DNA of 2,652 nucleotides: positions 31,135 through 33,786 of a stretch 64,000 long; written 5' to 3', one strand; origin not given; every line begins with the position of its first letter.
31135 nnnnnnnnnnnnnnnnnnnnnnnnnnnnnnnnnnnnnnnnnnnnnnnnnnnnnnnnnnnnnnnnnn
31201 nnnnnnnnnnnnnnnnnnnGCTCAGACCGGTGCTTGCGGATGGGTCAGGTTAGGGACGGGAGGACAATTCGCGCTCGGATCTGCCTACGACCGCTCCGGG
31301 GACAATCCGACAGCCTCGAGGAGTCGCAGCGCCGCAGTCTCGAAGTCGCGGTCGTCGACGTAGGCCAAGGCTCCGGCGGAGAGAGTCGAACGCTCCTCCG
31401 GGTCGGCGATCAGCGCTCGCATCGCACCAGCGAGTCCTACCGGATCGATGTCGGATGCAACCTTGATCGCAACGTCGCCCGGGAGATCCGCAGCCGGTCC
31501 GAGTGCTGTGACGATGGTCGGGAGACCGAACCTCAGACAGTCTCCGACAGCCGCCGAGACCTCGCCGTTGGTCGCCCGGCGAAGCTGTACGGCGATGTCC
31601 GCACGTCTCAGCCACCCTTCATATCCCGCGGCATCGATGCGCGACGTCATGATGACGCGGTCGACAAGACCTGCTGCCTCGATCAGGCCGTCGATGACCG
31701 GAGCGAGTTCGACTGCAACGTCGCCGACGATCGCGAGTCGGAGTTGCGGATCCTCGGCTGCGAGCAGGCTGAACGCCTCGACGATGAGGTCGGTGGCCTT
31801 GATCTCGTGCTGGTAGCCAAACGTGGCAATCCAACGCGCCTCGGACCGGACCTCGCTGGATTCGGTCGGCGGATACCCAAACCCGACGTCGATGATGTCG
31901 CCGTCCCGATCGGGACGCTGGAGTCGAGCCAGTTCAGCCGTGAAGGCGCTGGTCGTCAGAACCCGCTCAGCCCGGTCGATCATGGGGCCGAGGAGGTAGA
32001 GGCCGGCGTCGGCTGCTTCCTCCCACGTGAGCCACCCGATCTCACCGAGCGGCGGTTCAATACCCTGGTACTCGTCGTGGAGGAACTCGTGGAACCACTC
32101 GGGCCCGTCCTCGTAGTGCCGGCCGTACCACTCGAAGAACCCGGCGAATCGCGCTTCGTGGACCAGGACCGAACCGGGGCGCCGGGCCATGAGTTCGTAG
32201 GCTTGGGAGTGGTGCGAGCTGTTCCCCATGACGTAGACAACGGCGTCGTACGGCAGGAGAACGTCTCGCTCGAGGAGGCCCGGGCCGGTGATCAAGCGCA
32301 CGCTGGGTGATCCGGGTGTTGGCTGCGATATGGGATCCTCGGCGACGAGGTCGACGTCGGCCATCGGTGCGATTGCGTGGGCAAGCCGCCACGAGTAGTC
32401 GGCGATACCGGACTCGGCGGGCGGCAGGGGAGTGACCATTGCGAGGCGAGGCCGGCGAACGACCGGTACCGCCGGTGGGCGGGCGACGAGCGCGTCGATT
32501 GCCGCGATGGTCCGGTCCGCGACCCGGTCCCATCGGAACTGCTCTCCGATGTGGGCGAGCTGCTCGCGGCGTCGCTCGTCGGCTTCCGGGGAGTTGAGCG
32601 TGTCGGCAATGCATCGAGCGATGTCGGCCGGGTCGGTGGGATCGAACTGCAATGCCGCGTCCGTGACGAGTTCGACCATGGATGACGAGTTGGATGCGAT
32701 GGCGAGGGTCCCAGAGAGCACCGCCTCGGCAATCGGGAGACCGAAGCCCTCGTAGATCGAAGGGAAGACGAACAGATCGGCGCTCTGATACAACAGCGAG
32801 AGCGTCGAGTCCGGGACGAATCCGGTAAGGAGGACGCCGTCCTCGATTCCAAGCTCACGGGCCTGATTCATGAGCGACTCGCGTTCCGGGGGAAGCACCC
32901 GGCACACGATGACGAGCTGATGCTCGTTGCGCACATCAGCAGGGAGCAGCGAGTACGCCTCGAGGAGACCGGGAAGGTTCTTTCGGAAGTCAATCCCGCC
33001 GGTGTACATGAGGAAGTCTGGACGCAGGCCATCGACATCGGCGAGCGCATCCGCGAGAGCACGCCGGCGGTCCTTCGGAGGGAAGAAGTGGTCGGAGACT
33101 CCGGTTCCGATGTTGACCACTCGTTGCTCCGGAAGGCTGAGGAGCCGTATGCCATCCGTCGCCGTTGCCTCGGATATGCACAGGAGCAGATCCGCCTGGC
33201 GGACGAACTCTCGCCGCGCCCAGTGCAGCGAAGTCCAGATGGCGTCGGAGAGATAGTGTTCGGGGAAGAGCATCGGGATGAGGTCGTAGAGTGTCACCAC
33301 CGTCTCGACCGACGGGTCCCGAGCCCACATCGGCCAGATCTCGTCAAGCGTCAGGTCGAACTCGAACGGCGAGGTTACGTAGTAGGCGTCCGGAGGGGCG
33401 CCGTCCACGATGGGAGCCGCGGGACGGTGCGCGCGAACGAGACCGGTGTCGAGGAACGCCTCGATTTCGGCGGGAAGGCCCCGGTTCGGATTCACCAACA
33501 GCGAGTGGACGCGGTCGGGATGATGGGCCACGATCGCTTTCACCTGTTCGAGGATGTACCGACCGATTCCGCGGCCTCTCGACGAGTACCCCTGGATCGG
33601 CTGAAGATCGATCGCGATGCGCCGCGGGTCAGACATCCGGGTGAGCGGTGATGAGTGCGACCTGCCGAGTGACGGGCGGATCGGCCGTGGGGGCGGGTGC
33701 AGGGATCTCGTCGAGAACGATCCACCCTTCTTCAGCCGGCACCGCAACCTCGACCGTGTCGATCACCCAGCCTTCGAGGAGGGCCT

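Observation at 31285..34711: WbdA/WbdD-like pair: a two-module GT4 polymerase immediately followed by a coiled-coil SAM methyltransferase, with Wzm/Wzt in the same locus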

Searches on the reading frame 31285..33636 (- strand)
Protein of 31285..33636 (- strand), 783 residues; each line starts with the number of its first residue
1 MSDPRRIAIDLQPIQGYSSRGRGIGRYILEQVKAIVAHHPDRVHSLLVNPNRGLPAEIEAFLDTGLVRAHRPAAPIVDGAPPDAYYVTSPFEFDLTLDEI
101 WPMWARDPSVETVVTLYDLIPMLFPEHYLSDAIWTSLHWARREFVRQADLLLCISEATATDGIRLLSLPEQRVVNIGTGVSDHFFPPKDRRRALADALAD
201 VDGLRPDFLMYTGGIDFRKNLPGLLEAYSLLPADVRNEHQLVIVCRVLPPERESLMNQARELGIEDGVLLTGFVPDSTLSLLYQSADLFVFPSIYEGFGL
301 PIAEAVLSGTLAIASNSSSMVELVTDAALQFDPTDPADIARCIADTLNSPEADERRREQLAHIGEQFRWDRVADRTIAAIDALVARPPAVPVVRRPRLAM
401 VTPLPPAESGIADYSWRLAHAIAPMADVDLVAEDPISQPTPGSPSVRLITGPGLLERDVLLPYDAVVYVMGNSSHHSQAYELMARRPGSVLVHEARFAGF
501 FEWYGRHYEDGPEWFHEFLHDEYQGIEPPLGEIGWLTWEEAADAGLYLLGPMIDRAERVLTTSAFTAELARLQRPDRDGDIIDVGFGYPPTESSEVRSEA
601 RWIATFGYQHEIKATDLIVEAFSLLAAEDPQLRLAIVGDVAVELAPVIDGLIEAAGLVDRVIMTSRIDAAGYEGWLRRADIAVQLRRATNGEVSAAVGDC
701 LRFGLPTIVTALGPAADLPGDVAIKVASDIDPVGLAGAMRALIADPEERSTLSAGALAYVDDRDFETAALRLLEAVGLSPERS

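Call 6: search_protein_families(library=pfam, proteins=[window:31285-33636:-], max_evalue=0.01)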
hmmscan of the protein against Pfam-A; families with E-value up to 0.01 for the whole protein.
window:31285-33636:- (783 aa): 5 families
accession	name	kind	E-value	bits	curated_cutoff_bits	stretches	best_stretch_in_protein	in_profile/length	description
PF00534.26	Glycos_transf_1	-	5.2e-38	130.7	26.4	2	207-358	16-167/172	Glycosyl transferases group 1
PF13692.12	Glyco_trans_1_4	-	6.5e-34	117.7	27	2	209-348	4-141/142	Glycosyl transferases group 1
PF20706.3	GT4-conflict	-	2.5e-08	33.8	26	1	268-358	263-345/385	Family 4 Glycosyltransferase in conflict systems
PF13439.12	Glyco_transf_4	-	8.4e-06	26.3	28.5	1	81-181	61-167/170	Glycosyltransferase Family 4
PF13579.12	Glyco_trans_4_4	-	6.5e-05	23.8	29.7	1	40-176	39-155/158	Glycosyl transferase 4-like domain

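Call 13: search_solved_structures(query=window:31285-33636:-, max_evalue=0.01)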
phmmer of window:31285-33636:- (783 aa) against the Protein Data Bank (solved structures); distinct sequences matched with E-value up to 0.01: 44.
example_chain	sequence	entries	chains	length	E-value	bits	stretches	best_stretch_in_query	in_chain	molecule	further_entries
7qsg_A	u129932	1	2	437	7.4e-15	57.2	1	140-388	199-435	D-inositol 3-phosphate glycosyltransferase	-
6tvp_A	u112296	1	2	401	7.6e-10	40.6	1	136-378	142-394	Alpha-maltose-1-phosphate synthase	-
3fro_A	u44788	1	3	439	1.4e-08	36.4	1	209-382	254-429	GlgA glycogen synthase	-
2bis_A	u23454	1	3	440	1.4e-08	36.4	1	209-382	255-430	GLGA GLYCOGEN SYNTHASE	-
3l01_A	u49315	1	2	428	3.4e-08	35.1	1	209-379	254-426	GlgA glycogen synthase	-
6kih_A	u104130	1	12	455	3.7e-08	35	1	170-374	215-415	Tll1590 protein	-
3c4q_A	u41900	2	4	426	9.9e-08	33.6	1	143-376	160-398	Predicted glycosyltransferases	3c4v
3c48_A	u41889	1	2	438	1.1e-07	33.5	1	143-376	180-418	Predicted glycosyltransferases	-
6n1x_A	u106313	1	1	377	2.6e-07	32.2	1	137-374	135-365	Glycosyltransferase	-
6d9t_A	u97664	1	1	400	3e-07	32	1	137-374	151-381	Glycosyl transferase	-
5i45_A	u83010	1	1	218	6e-07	31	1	252-364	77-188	Glycosyl transferases group 1 family protein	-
9m88_C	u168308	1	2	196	1.9e-06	29.4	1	209-353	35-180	Glycogen synthase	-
2bfw_A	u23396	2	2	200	2e-06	29.3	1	209-353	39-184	GLGA GLYCOGEN SYNTHASE | PGS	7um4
6kp6_A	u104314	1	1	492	5.1e-06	27.9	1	209-361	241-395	Muscarinic acetylcholine receptor M4,GlgA glycogen synthase,Muscarinic acetylcholine recep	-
6kqi_A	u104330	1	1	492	7.4e-06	27.4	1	209-356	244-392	Cannabinoid receptor 1,GlgA glycogen synthase,Cannabinoid receptor 1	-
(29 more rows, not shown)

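Call 14: search_protein_families(library=ncbifam, proteins=[window:31285-33636:-], max_evalue=0.001)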
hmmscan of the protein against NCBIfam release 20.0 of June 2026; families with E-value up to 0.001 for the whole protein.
window:31285-33636:- (783 aa): 20 families
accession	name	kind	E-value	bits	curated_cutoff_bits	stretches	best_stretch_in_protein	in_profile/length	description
TIGR04047.1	MSMEG_0565_glyc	hypoth_equivalog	3.1e-30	105.5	259.85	1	140-378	131-369/373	MSMEG_0565 family glycosyltransferase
NF041876.1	EPS_EpsE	equivalog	3.3e-21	76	400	2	252-374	262-387/389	exopolysaccharide biosynthesis GT4 family glycosyltransferase EpsE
TIGR03088.1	stp2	hypoth_equivalog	4.6e-19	68.7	409.05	1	164-375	153-365/374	TIGR03088 family PEP-CTERM/XrtA system glycosyltransferase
TIGR03449.1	mycothiol_MshA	equivalog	2.8e-18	66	462.5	1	142-379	159-399/406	D-inositol-3-phosphate glycosyltransferase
TIGR02149.1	glgA_Coryne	subfamily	1.6e-17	63.8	302.4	1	137-378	134-385/391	glycogen synthase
TIGR04157.1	glyco_rSAM_CFB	subfamily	7.2e-17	61.5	400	2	141-328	163-343/406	TIGR04157 family glycosyltransferase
NF038295.1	EPS_HpsP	equivalog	1.4e-15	57.3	550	1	208-382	209-386/388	hormogonium polysaccharide biosynthesis glycosyltransferase HpsP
TIGR04063.1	stp3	hypoth_equivalog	3.2e-14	52.6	442.05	1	144-375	154-387/397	TIGR04063 family PEP-CTERM/XrtA system glycosyltransferase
NF053787.1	GlcN_PG_synth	equivalog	1.7e-12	46.9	480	1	165-380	158-356/361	N-acetylglucosaminyl phosphatidylglycerol synthase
TIGR03999.1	thiol_BshA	equivalog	2e-09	36.9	273.7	1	241-368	232-358/375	N-acetyl-alpha-D-glucosaminyl L-malate synthase BshA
NF041010.1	glycosy_Agl16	equivalog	3.4e-08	32.7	575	1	125-378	111-346/352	glycosylation protein Agl16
NF012028.0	PRK15484.1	subfamily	4.7e-08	32.5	618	1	208-376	195-371/380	lipopolysaccharide N-acetylglucosaminyltransferase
NF046085.1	XrtY_assoc_Gly1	equivalog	1.6e-06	27.3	400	1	209-375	212-376/387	XrtY-associated glycosyltransferase XYAG1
TIGR02095.1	glgA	subfamily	5.2e-06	25.4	328.45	1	276-374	359-468/477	glycogen/starch synthase, ADP-glucose type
NF011726.0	PRK15179.1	equivalog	6.1e-06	24.8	733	0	251-365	559-675/694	Vi polysaccharide biosynthesis protein TviE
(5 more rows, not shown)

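Call 56: find_homologous_proteins(query=window:31285-33636:-, max_evalue=1e-10)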
Query window:31285-33636:- (783 aa): 2728 proteins with E <= 1e-10 among 8000 candidates; the best 120 are listed.
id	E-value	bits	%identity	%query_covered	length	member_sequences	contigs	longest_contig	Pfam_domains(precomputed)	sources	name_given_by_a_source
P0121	0.0e+0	1756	100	100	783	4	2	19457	PF00534.27,PF13439.13,PF20706.4,PF13692.13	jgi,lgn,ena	-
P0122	0.0e+0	1404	80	100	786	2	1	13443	PF00534.27,PF13579.13,PF13439.13,PF20706.4,PF13692.13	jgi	jgi:glycosyltransferase involved in cell wall biosynthesis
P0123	0.0e+0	1395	79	99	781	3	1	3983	PF00534.27,PF13579.13,PF13439.13,PF20706.4,PF13692.13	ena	-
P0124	0.0e+0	1387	79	100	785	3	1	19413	PF00534.27,PF13579.13,PF13524.13,PF13439.13,PF20706.4,PF13692.13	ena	-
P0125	0.0e+0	1372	79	98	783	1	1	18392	PF00534.27,PF13524.13,PF20706.4,PF13692.13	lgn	-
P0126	0.0e+0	1365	77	99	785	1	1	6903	PF00534.27,PF20706.4,PF13692.13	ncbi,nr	ncbi:MAG: glycosyltransferase [Actinomycetota bacterium]|nr:glycosyltransferase [Actinomycetota bact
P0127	0.0e+0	1353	77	100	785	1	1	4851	PF00534.27,PF13579.13,PF13439.13,PF20706.4,PF13692.13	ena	-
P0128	0.0e+0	1245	71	99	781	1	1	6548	PF00534.27,PF13579.13,PF13524.13,PF13439.13,PF20706.4,PF13692.13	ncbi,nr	ncbi:MAG: hypothetical protein BMS9Abin20_1317 [Acidimicrobiia bacterium]|nr:MAG: hypothetical prote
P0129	0.0e+0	1191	69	100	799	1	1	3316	PF00534.27,PF13579.13,PF13524.13,PF13439.13,PF20706.4,PF13692.13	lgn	-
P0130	0.0e+0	1186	77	87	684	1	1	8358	PF00534.27,PF13579.13,PF13439.13,PF20706.4,PF13692.13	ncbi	-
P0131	0.0e+0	1186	79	83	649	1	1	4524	PF00534.27,PF13579.13,PF13439.13,PF20706.4,PF13692.13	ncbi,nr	ncbi:MAG: glycosyltransferase, partial [Actinomycetia bacterium]|nr:glycosyltransferase [Actinomycet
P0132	0.0e+0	1177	68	99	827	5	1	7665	PF00534.27,PF13439.13,PF20706.4,PF13692.13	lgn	-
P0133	0.0e+0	1157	66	99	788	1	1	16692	PF00534.27,PF13439.13,PF13692.13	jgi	-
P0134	0.0e+0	1148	67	99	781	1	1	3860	PF00534.27,PF13439.13,PF20706.4,PF13692.13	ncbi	-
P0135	0.0e+0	1125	66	99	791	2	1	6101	PF00534.27,PF13439.13,PF20706.4,PF13692.13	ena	-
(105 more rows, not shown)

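Call 57: find_encoding_contigs(protein=P0121, flank=10000, max_places=3)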
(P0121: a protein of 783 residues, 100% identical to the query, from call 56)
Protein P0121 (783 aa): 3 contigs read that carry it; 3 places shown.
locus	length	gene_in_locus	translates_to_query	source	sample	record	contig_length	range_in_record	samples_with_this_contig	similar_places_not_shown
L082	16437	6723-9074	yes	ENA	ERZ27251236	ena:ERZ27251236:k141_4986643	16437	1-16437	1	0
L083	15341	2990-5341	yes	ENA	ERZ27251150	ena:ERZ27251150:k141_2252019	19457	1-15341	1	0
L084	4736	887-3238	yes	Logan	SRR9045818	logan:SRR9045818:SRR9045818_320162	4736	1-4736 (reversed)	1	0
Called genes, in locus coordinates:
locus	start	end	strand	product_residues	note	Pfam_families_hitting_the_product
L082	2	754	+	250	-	?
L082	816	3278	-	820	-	PF20706:GT4-conflict, PF00534:Glycos_transf_1, PF13692:Glyco_trans_1_4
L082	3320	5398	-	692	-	-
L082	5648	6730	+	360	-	PF13489:Methyltransf_23, PF08241:Methyltransf_11 (faint), PF03269:DUF268 (weak)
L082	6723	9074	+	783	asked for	PF13439:Glyco_transf_4 (faint), PF20706:GT4-conflict (weak), PF00534:Glycos_transf_1, PF13692:Glyco_trans_1_4, PF00534:Glycos_transf_1 (weak), PF13692:Glyco_trans_1_4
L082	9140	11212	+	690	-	-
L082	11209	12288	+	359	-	PF04230:PS_pyruv_trans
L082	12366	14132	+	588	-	-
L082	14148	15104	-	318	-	PF03706:LPG_synthase_TM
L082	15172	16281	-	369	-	PF02350:Epimerase_2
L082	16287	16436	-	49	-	?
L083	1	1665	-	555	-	?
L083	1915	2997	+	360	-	PF13489:Methyltransf_23, PF08241:Methyltransf_11 (faint), PF03269:DUF268 (weak)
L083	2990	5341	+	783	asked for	PF13439:Glyco_transf_4 (faint), PF20706:GT4-conflict (weak), PF00534:Glycos_transf_1, PF13692:Glyco_trans_1_4, PF00534:Glycos_transf_1 (weak), PF13692:Glyco_trans_1_4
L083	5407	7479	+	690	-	-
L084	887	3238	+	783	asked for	PF13439:Glyco_transf_4 (faint), PF20706:GT4-conflict (weak), PF00534:Glycos_transf_1, PF13692:Glyco_trans_1_4, PF00534:Glycos_transf_1 (weak), PF13692:Glyco_trans_1_4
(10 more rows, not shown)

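Call 95: predict_structure(alignment_id=A2)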
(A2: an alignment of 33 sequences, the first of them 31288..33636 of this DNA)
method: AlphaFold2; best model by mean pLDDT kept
length: 783 residues; sequences in the alignment: 33
mean_pLDDT: 90.2   pTM: 0.77
mean pLDDT of the five models: 90.2, 89.2, 88.4, 87.5, 87.4
residues with pLDDT >= 90: 530; 70-90: 218; 50-70: 31; < 50: 4
segments of 3 or more residues with pLDDT < 50: none
pLDDT, mean of each block of 10 residues (from residue 1): 79 82 86 96 95 88 92 88 95 89 87 94 90 83 90 94 91 93 91 96 97 91 97 96 93 95 97 93 97 89 95 87 92 97 96 95 92 96 74 78 72 88 92 64 81 85 91 87 94 90 86 86 80 81 88 94 93 93 93 82 94 94 94 94 93 96 89 93 93 89 96 93 95 97 94 95 94 88 46
secondary structure, 60 per line:
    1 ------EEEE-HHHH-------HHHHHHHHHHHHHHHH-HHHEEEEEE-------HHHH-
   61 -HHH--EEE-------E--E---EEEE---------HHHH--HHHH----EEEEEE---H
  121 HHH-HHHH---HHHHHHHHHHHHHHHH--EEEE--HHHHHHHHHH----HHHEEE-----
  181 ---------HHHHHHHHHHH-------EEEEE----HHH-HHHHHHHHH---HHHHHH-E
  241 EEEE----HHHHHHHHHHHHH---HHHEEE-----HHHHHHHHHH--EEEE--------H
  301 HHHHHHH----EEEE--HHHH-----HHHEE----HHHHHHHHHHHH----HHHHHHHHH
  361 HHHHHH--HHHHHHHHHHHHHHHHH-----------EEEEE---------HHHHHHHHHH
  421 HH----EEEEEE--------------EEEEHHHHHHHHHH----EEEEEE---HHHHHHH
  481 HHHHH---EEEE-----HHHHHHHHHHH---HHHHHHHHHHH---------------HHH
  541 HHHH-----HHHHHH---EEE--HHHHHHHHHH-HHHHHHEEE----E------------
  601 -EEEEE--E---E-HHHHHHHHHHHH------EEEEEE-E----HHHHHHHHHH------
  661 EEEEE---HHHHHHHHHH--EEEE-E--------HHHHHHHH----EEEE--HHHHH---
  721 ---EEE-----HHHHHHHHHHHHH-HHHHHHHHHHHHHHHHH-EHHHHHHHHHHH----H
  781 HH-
elements in order (helices of 4 or more, strands of 3 or more residues): E7-10 H12-15 H23-38 E43-48 H56-59 E67-69 E84-87 H97-100 H103-106 E111-116 H120-123 H125-128 H132-147 E150-153 H156-165 E173-175 H190-200 E208-212 H221-229 H233-238 E240-244 H249-261 E268-270 H276-285 E288-291 H300-307 E312-315 H318-321 H336-347 H352-366 H369-385 E397-401 H411-422 E427-432 E447-450 H451-460 E465-470 H474-485 E489-492 H498-508 H512-522 H538-544 H550-555 E559-561 H564-573 H575-580 E581-583 E602-606 H615-626 E633-638 H645-654 E661-665 H669-678 E681-684 H695-702 E707-710 H713-717 E724-726 H732-744 H746-762 H765-775
